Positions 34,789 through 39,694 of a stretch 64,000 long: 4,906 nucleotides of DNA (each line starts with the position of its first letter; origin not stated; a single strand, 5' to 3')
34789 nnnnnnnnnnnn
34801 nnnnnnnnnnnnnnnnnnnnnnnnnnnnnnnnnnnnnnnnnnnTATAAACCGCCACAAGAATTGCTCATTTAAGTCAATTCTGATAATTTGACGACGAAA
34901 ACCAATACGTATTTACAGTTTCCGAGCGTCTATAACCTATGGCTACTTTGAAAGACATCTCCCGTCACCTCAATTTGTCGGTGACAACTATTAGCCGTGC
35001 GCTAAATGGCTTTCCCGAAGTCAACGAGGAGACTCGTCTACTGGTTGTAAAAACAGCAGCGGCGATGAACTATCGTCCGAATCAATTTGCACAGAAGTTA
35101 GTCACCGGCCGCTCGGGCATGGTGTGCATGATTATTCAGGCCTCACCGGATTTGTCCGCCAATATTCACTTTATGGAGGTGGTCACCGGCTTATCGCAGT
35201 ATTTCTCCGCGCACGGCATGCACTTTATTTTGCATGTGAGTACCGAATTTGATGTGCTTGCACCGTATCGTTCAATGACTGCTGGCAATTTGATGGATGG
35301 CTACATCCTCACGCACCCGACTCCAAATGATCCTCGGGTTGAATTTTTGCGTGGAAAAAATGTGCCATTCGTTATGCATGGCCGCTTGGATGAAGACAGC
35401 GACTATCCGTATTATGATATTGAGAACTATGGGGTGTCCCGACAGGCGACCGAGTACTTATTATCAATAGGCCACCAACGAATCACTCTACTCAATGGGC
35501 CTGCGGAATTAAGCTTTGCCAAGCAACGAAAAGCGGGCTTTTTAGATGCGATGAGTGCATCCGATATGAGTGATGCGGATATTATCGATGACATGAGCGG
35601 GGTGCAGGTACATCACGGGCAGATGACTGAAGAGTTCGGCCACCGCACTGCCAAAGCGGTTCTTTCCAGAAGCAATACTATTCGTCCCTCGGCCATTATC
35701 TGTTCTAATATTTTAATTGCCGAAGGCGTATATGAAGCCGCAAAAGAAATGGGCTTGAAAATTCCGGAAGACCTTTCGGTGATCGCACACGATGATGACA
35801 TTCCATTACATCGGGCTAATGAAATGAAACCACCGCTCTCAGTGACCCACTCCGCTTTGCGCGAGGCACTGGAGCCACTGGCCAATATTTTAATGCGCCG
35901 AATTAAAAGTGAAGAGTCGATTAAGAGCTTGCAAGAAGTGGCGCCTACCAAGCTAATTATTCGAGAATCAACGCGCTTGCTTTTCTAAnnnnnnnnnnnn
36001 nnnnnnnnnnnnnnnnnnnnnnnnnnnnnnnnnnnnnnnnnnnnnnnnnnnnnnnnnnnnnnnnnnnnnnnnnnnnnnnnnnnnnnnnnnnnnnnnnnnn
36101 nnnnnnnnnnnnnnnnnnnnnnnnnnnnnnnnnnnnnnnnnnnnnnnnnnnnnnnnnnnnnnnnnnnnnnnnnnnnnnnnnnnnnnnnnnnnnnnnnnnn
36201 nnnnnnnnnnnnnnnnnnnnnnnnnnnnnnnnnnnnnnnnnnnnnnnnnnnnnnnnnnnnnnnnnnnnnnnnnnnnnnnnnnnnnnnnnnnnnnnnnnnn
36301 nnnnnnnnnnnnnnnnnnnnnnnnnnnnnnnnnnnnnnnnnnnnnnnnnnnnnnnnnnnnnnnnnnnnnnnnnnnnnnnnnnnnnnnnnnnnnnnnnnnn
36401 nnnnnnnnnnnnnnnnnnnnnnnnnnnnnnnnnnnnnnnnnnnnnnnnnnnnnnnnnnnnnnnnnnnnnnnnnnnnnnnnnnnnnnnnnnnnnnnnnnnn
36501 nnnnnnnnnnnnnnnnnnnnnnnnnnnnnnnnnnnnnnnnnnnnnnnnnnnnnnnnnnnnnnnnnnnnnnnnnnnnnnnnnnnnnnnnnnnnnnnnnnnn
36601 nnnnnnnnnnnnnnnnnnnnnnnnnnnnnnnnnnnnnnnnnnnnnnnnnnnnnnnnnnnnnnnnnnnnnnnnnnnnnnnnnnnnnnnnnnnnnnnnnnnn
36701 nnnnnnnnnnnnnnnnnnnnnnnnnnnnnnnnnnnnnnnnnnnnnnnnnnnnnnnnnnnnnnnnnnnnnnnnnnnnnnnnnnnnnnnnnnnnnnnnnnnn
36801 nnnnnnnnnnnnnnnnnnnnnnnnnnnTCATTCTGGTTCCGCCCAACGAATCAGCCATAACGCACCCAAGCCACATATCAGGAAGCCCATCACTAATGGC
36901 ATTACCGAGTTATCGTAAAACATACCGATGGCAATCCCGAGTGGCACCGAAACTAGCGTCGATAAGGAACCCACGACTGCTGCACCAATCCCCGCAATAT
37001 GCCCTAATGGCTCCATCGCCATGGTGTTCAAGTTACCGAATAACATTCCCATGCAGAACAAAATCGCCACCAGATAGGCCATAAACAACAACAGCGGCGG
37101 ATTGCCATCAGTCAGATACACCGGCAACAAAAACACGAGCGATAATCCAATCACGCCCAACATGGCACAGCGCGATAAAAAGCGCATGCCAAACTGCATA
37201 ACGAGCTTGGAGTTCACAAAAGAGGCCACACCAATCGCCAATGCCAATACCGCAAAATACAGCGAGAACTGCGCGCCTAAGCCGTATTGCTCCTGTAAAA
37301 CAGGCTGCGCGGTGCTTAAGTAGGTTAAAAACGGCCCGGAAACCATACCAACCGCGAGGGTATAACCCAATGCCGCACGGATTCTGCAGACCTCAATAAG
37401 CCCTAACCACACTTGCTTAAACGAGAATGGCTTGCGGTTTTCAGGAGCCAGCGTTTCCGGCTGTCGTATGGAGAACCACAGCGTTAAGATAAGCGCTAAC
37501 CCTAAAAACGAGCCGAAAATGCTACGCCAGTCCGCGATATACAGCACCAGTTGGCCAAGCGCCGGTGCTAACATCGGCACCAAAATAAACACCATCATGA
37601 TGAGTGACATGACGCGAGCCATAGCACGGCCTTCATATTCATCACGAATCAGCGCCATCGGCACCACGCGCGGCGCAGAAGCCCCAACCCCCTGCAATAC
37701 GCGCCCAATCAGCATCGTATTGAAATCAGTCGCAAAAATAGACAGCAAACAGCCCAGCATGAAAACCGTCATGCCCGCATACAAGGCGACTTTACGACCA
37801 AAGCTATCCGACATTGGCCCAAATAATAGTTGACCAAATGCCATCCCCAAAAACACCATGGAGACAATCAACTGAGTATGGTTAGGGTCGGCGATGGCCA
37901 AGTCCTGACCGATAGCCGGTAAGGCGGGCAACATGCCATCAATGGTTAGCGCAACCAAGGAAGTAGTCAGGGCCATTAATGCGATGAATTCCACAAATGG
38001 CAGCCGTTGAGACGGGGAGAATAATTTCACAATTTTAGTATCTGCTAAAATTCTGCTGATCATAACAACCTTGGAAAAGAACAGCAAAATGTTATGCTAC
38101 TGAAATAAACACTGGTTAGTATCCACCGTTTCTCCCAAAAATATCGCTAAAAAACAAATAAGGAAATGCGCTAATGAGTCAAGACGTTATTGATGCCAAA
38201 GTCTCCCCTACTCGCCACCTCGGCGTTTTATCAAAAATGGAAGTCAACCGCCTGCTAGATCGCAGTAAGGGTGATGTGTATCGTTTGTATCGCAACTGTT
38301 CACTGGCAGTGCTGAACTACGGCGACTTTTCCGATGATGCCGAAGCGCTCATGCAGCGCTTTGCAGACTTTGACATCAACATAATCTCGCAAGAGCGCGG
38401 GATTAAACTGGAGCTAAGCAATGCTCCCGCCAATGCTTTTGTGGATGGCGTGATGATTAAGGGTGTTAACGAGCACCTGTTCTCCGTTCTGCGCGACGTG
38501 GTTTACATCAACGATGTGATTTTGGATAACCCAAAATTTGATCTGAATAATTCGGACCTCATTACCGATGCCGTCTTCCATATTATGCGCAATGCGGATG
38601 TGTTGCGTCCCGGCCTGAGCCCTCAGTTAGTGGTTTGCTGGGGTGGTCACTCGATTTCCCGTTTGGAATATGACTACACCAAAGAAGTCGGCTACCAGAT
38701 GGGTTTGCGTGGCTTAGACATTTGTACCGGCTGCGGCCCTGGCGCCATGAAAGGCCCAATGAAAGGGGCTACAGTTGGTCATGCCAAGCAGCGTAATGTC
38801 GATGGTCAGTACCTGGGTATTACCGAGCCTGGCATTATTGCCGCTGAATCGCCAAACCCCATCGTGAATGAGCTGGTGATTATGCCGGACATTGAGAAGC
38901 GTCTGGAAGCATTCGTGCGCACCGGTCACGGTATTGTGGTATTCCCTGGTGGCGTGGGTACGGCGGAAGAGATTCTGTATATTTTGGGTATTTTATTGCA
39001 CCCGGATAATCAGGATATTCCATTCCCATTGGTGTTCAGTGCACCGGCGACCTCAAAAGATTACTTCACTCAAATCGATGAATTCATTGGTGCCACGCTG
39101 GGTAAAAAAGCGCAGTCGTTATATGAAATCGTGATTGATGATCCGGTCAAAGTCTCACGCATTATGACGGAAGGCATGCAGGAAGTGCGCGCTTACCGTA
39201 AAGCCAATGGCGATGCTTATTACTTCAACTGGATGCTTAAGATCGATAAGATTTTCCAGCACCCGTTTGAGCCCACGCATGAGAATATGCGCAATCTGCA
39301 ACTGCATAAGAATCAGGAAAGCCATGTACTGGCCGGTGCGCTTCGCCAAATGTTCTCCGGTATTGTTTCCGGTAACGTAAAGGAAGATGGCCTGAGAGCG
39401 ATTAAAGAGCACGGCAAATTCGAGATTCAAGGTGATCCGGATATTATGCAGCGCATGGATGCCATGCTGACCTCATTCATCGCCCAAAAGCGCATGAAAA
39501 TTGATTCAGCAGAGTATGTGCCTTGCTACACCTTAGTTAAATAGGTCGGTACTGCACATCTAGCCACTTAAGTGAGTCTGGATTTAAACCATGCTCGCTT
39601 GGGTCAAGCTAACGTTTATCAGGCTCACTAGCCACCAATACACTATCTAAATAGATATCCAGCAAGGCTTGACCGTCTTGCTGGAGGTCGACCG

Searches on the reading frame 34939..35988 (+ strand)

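Call 20: search_protein_families(library=pfam, proteins=[window:34939-35988:+], max_evalue=0.001)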
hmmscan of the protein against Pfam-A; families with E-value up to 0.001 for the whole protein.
window:34939-35988:+ (349 aa): 4 families
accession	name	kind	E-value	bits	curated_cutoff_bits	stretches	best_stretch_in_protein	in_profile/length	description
PF13377.12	Peripla_BP_3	-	5e-25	88.9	26.5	1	172-345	2-167/167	Periplasmic binding protein-like domain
PF00532.27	Peripla_BP_1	-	2e-18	67.3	22.2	1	77-279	15-213/281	Periplasmic binding proteins and sugar binding domain of LacI family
PF00356.27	LacI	-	1.3e-09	38.2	27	1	3-48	1-46/46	Bacterial regulatory proteins, lacI family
PF13407.12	Peripla_BP_4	-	8.2e-06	26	35.1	1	137-285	76-217/258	Periplasmic binding protein domain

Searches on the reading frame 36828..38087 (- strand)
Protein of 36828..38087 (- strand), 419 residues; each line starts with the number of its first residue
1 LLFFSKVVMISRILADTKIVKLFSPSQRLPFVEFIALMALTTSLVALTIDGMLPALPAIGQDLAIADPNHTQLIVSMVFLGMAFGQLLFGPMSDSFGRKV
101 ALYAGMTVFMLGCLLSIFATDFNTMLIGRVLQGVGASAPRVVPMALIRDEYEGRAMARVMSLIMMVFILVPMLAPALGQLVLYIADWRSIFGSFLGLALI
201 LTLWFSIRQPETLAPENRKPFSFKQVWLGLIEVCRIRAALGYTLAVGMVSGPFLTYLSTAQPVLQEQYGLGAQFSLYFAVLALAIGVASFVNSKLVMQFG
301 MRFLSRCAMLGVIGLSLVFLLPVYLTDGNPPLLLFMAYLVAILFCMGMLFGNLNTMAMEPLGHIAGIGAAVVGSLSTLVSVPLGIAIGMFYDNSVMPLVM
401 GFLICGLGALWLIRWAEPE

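Call 20: search_protein_families(library=pfam, proteins=[window:36828-38087:-], max_evalue=0.001)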
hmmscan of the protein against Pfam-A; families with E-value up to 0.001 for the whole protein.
window:36828-38087:- (419 aa): 3 families
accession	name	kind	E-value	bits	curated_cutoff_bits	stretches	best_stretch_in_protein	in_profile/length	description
PF07690.21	MFS_1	-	1.8e-40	139.4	33.4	1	39-380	2-343/347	Major Facilitator Superfamily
PF00083.30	Sugar_tr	-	8.5e-10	38.5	22.3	1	71-205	48-188/452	Sugar (and other) transporter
PF06609.19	TRI12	-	1.1e-07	31.2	23.2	1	47-200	58-208/599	Fungal trichothecene efflux pump (TRI12)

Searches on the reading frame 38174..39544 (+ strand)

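Call 20: search_protein_families(library=pfam, proteins=[window:38174-39544:+], max_evalue=0.001)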
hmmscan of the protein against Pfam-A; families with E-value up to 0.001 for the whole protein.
window:38174-39544:+ (456 aa): 4 families
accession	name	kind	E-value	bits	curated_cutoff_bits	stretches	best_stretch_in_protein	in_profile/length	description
PF11892.13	PpnN_C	-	1.6e-54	183.7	25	1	335-454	1-120/121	Pyrimidine/purine nucleotide monophosphate nucleosidase, C-terminal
PF14793.11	DUF4478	-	1.5e-45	154.1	25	1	9-114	2-107/109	Pyrimidine/purine nucleotide 5'-monophosphate nucleosidases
PF03641.19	Lysine_decarbox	-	2.5e-23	83.2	27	1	198-329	7-129/131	Possible lysine decarboxylase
PF18306.6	LDcluster4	-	0.00012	22.2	26.3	1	161-269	13-112/151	SLOG cluster4 family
